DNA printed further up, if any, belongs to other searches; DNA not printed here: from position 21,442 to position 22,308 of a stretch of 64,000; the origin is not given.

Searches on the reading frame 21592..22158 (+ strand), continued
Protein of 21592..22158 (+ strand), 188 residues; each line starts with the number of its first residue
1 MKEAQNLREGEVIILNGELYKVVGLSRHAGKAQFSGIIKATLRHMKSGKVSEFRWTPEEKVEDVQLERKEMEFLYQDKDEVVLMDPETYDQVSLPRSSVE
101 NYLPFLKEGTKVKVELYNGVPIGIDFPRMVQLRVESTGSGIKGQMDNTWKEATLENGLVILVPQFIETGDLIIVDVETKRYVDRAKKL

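Call 39: predict_structure(alignment_id=A3)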
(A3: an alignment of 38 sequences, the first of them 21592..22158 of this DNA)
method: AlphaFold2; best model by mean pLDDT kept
length: 188 residues; sequences in the alignment: 38
mean_pLDDT: 90.0   pTM: 0.74
mean pLDDT of the five models: 90.0, 89.7, 89.5, 89.3, 89.1
residues with pLDDT >= 90: 150; 70-90: 22; 50-70: 14; < 50: 2
segments of 3 or more residues with pLDDT < 50: none
pLDDT, mean of each block of 10 residues (from residue 1): 92 94 86 75 91 94 94 95 96 93 93 94 92 90 64 95 94 93 83
secondary structure, 60 per line:
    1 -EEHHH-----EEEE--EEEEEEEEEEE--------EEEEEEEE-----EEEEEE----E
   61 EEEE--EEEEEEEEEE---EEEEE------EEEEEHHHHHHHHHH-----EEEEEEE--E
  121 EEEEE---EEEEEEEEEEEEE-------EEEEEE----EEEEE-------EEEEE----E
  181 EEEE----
elements in order: E12-15 E18-28 E37-44 E50-55 E60-64 E67-76 E80-84 E91-95 H96-105 E111-117 E120-125 E129-141 E149-154 E159-163 E171-175 E180-184

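Call 44: find_encoding_contigs(protein=P0122, flank=4000, max_places=2)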
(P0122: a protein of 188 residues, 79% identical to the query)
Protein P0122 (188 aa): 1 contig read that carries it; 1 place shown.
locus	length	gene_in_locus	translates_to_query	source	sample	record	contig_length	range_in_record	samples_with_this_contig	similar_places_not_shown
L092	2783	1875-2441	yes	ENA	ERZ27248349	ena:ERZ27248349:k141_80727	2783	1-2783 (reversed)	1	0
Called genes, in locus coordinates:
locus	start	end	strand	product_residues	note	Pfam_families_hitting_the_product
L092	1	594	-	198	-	?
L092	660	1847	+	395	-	PF07690:MFS_1, PF06813:Nodulin-like (weak), PF07690:MFS_1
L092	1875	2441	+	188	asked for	PF08207:EFP_N (weak), PF01132:EFP, PF09285:Elong-fact-P_C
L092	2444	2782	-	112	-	?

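Call 45: find_encoding_contigs(protein=P0125, flank=4000, max_places=2)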
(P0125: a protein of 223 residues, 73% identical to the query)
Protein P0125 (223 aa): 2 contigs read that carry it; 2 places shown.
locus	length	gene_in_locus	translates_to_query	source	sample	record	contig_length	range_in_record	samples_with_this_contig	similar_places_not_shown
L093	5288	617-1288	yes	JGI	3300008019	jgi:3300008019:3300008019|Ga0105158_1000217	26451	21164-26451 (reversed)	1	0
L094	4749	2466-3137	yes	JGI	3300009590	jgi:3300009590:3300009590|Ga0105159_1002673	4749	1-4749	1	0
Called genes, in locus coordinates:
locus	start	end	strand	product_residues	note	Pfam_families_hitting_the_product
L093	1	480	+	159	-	?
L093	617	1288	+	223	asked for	PF08207:EFP_N, PF01132:EFP, PF09285:Elong-fact-P_C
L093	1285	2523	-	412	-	PF22692:LlgE_F_G_D1, PF07559:FlgE_D2, PF06429:Flg_bbr_C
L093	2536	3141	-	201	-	PF03963:FlgD, PF13860:FlgD_ig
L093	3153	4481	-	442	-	PF01464:SLT, PF02120:Flg_hook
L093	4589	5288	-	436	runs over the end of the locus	PF02874:ATP-synt_ab_N (weak), PF00006:ATP-synt_ab, PF18269:T3SS_ATPase_C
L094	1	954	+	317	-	?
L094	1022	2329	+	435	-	PF13727:CoA_binding_3 (weak), PF02397:Bac_transf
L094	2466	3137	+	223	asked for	PF08207:EFP_N, PF01132:EFP, PF09285:Elong-fact-P_C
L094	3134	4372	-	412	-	PF22692:LlgE_F_G_D1, PF07559:FlgE_D2, PF06429:Flg_bbr_C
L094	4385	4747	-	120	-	?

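Call 46: find_encoding_contigs(protein=P0126, flank=4000, max_places=2)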
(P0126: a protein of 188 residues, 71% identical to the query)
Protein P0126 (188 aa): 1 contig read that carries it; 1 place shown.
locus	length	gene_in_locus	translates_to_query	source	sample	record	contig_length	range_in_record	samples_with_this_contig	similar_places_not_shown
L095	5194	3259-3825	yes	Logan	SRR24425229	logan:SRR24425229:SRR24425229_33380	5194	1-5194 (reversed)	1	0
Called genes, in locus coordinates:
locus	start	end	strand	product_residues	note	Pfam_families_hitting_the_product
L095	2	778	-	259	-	?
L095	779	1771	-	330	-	PF00814:TsaD, PF22521:HypF_C_2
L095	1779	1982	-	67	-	-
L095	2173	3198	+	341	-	PF07690:MFS_1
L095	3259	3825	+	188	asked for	PF08207:EFP_N, PF01132:EFP, PF09285:Elong-fact-P_C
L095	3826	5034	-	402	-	PF22692:LlgE_F_G_D1, PF07559:FlgE_D2, PF06429:Flg_bbr_C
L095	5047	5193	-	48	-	?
